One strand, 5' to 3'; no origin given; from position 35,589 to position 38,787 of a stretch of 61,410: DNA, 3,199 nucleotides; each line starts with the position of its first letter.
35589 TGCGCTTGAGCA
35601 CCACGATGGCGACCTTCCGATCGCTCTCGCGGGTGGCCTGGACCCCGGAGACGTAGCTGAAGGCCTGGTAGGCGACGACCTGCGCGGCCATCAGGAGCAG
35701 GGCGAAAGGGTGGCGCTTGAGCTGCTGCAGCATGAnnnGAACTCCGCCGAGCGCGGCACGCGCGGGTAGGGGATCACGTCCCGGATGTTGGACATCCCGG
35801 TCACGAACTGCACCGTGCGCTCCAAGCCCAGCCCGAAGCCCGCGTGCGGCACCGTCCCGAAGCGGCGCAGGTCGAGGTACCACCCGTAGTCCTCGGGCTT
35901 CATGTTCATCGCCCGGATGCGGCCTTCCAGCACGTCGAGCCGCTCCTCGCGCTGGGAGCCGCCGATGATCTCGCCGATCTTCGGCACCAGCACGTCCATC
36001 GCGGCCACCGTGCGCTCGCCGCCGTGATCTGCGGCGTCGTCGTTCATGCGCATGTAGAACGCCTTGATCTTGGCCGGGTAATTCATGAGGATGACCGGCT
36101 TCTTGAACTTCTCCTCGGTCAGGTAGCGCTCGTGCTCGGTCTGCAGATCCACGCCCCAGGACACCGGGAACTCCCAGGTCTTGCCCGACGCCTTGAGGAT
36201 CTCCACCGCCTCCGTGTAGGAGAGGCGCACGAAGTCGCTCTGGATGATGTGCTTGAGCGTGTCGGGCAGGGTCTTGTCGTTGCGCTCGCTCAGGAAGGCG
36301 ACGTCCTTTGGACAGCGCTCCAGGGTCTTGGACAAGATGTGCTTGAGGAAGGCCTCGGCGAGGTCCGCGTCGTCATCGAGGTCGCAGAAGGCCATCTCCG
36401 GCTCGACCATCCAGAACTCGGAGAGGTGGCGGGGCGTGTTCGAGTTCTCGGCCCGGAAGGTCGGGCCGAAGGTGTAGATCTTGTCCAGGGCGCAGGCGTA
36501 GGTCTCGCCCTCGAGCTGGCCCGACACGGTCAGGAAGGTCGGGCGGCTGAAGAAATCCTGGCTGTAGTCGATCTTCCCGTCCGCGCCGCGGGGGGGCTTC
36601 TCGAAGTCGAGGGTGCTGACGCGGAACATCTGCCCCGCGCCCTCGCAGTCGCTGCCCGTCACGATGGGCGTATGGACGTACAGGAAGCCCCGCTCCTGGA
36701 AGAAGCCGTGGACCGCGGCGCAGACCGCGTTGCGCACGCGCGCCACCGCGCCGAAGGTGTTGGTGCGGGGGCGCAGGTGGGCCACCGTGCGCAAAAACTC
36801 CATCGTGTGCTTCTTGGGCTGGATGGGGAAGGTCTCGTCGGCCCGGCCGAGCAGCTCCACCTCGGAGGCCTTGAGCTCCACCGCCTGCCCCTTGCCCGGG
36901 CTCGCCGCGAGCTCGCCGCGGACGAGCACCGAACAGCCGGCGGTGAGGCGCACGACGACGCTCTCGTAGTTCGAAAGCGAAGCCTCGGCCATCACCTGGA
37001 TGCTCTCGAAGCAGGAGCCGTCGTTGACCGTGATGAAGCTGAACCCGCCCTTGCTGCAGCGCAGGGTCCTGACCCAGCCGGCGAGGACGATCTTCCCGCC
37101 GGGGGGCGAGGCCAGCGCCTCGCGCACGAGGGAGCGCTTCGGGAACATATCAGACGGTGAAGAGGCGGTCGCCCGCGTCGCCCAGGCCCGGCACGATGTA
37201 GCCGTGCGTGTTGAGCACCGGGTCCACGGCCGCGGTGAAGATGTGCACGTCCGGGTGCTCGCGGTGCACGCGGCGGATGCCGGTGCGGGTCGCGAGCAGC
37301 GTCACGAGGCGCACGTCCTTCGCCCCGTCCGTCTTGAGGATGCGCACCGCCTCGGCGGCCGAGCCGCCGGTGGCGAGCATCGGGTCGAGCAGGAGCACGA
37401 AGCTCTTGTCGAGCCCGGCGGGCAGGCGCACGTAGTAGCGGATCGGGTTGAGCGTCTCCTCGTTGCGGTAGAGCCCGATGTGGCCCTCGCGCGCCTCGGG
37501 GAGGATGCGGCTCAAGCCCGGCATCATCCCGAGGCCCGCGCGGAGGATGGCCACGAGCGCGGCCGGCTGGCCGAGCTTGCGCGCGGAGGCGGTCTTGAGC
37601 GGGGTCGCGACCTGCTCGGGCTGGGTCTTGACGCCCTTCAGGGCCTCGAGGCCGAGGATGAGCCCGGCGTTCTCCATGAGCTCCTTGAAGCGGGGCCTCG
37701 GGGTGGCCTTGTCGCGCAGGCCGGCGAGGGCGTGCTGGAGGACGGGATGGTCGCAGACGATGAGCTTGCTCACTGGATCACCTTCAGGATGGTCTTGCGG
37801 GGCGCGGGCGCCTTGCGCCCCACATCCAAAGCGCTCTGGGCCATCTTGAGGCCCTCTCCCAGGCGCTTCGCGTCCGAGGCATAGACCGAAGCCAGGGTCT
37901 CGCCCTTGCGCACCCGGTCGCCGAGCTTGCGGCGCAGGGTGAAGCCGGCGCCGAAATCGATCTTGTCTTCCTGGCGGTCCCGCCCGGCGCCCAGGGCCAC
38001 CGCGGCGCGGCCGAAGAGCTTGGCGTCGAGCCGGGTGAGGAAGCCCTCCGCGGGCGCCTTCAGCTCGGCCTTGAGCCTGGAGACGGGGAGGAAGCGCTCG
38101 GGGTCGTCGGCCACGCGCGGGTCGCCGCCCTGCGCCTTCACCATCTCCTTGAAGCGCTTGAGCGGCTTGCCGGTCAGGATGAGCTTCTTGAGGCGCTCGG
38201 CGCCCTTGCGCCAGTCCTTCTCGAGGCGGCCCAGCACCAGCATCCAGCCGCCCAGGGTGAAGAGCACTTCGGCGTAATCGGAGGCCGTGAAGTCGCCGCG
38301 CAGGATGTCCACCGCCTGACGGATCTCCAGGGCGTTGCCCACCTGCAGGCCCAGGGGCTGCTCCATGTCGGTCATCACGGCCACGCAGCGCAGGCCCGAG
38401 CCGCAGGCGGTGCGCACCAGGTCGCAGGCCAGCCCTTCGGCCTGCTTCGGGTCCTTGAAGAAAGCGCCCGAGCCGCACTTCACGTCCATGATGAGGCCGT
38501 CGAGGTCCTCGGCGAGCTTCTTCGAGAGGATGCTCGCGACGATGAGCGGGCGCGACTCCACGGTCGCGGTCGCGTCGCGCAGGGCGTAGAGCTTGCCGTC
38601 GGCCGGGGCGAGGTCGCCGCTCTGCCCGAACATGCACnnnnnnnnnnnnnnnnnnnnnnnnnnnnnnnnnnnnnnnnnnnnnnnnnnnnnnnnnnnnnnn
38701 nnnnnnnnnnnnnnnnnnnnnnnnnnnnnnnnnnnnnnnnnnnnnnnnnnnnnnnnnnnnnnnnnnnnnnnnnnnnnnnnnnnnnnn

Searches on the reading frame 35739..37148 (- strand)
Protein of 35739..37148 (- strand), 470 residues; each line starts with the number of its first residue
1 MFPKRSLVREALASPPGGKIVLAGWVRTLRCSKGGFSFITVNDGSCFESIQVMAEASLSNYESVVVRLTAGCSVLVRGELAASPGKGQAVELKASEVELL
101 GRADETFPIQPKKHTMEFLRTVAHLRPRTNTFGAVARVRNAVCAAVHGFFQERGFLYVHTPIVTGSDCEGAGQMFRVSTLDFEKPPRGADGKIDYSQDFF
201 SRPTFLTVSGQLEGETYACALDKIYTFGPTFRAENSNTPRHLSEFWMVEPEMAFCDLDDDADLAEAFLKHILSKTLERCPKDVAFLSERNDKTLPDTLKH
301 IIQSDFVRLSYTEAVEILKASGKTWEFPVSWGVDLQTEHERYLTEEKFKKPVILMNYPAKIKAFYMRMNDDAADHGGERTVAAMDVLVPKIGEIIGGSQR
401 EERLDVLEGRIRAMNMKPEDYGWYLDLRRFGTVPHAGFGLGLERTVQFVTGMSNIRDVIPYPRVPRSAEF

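Call 23: search_protein_families(library=pfam, proteins=[window:35739-37148:-], max_evalue=1)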
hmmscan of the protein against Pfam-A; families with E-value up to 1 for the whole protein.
window:35739-37148:- (470 aa): 4 families
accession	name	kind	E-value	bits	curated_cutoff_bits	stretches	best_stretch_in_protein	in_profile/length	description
PF00152.25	tRNA-synt_2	-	2.3e-64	217.8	25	1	121-464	7-307/308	tRNA synthetases class II (D, K and N)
PF01336.31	tRNA_anti-codon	-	1.1e-12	48.2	27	1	21-100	2-75/75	OB-fold nucleic acid binding domain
PF01409.25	tRNA-synt_2d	-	0.019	14.9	19.8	1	433-459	210-236/246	tRNA synthetases class II core domain (F)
PF13742.12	tRNA_anti_2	-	0.046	14.4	27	1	8-88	10-86/95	OB-fold nucleic acid binding domain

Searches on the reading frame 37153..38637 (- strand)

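Call 63: search_protein_families(library=pfam, proteins=[window:37153-38637:-], max_evalue=0.001)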
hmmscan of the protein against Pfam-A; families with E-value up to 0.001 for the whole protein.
window:37153-38637:- (495 aa): 2 families
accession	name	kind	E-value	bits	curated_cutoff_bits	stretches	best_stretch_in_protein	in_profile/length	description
PF14681.12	UPRTase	-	1.3e-64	217.9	27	1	294-494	1-205/206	Uracil phosphoribosyltransferase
PF00156.33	Pribosyltran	-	8.2e-08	32.2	26.3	1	356-467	28-141/158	Phosphoribosyl transferase domain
